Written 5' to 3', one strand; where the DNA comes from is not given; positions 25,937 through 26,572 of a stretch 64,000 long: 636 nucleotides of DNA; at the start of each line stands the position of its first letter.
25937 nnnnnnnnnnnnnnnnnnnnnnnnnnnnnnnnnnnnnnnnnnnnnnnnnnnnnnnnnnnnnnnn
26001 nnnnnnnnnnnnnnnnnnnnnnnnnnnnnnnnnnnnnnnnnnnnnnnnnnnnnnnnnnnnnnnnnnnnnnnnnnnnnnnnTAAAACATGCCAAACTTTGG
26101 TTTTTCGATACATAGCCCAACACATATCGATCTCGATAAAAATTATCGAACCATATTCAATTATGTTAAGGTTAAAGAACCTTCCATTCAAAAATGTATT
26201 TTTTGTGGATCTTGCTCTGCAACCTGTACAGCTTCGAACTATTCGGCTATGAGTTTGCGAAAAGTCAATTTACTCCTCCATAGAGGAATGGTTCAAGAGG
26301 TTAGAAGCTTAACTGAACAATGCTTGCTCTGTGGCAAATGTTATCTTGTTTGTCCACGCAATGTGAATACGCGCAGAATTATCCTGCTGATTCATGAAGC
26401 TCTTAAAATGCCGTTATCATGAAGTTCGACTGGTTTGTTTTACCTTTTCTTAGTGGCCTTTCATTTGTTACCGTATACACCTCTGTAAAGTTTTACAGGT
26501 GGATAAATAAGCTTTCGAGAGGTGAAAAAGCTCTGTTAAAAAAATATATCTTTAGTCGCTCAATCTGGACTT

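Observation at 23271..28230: Five-gene Hdr-like, membrane-anchored flavo-Fe-S complex with no recognisable substrate pathway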

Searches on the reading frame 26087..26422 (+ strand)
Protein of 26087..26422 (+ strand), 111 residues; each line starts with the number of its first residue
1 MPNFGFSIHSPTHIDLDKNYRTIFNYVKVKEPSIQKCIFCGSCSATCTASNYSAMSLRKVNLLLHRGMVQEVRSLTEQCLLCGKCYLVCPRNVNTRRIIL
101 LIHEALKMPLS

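Call 3: search_protein_families(library=pfam, proteins=[window:26087-26422:+], max_evalue=0.01)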
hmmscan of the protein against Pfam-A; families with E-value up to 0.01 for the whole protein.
window:26087-26422:+ (111 aa): 12 families
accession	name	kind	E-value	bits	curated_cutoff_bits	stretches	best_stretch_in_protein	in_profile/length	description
PF13187.11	Fer4_9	-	5.8e-09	36.3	27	1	36-92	1-50/52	4Fe-4S dicluster domain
PF12838.12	Fer4_7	-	2e-07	31.8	27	1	36-93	1-52/52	4Fe-4S dicluster domain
PF14697.11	Fer4_21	-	2.6e-07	31.1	35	1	35-90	6-52/59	4Fe-4S dicluster domain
PF13183.11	Fer4_8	-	2.1e-06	28.6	27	1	34-93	2-68/68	4Fe-4S dicluster domain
PF00037.32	Fer4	-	2.7e-06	27.4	21.1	1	77-92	6-21/24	4Fe-4S binding domain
PF13237.11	Fer4_10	-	3e-06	27.5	25.5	2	35-90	7-53/53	4Fe-4S dicluster domain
PF13534.11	Fer4_17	-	1.5e-05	25.8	22.2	1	36-94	1-61/61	4Fe-4S dicluster domain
PF12837.12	Fer4_6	-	4.4e-05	23.7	25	1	77-93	7-23/24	4Fe-4S binding domain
PF13484.11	Fer4_16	-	7.8e-05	23.8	30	0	77-92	51-66/66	4Fe-4S double cluster binding domain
PF25160.1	LdpA_Fe-S-bd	-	0.00015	21.9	27.6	1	71-92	20-41/49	LdpA Fe-S cluster-binding domain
PF12797.12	Fer4_2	-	0.00073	19.8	24.5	1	76-90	7-21/22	4Fe-4S binding domain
PF12798.12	Fer4_3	-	0.0064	17.7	27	0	79-92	1-14/15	4Fe-4S binding domain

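Call 4: search_protein_families(library=ncbifam, proteins=[window:26087-26422:+], max_evalue=0.01)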
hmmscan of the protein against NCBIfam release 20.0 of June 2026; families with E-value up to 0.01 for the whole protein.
window:26087-26422:+ (111 aa): 46 families (the best 25 are shown)
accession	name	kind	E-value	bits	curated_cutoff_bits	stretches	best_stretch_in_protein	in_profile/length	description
NF041779.1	hetero_SS_HdrC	equivalog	5.1e-08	32.6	350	1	33-101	29-98/198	ferredoxin:CoB-CoM heterodisulfide reductase subunit HdrC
NF040762.1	Hydr_FeFe_Clost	exception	2.3e-07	29.8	900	1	35-107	144-218/572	ferredoxin hydrogenase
TIGR02512.1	FeFe_hydrog_A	subfamily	3e-07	29.6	405.95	1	34-92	6-65/375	[FeFe] hydrogenase, group A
NF004542.0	PRK05888.2-3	equivalog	5e-07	29.4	248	1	13-91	61-136/203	NADH-quinone oxidoreductase subunit NuoI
TIGR03290.1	CoB_CoM_SS_C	equivalog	6.9e-07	29.3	160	1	34-103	1-72/144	CoB--CoM heterodisulfide reductase subunit C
TIGR00314.1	cdhA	equivalog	9.1e-07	27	781.3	1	33-98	397-458/784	CO dehydrogenase/acetyl-CoA synthase complex subunit alpha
TIGR02936.1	fdxN_nitrog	equivalog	9.2e-07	28.9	80.55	1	76-94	20-38/91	ferredoxin III, nif-specific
NF042909.1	FMH_DH_FwdF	exception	9.5e-07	28.2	375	1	35-92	55-114/336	tungsten-dependent formylmethanofuran dehydrogenase subunit FwdF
TIGR01971.1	NuoI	subfamily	4.5e-06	26.3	113.05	1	16-92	25-96/121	NADH-quinone oxidoreductase, chain I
NF040763.1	FeFe_hydrog_A6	exception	4.9e-06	25.2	765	1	34-92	144-203/571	NADH-dependent [FeFe] hydrogenase, group A6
NF006183.0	PRK08318.1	equivalog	1.5e-05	23.9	335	1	25-91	332-391/422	NAD-dependent dihydropyrimidine dehydrogenase subunit PreA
NF058577.1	FdxA_fam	equivalog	1.7e-05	24.9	65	0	36-50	8-22/52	4Fe-4S ferredoxin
NF041837.1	rnfC_Methano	equivalog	2.2e-05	23.5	650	1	33-106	356-426/438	Rnf electron transport complex subunit RnfC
NF004546.0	PRK05888.3-3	equivalog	3.3e-05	23.3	260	1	14-92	49-122/196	NADH-quinone oxidoreductase subunit NuoI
NF045874.1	Vhu_polyferre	exception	5.7e-05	22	600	1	35-93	157-212/381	F420-non-reducing hydrogenase associated-polyferredoxin VhuB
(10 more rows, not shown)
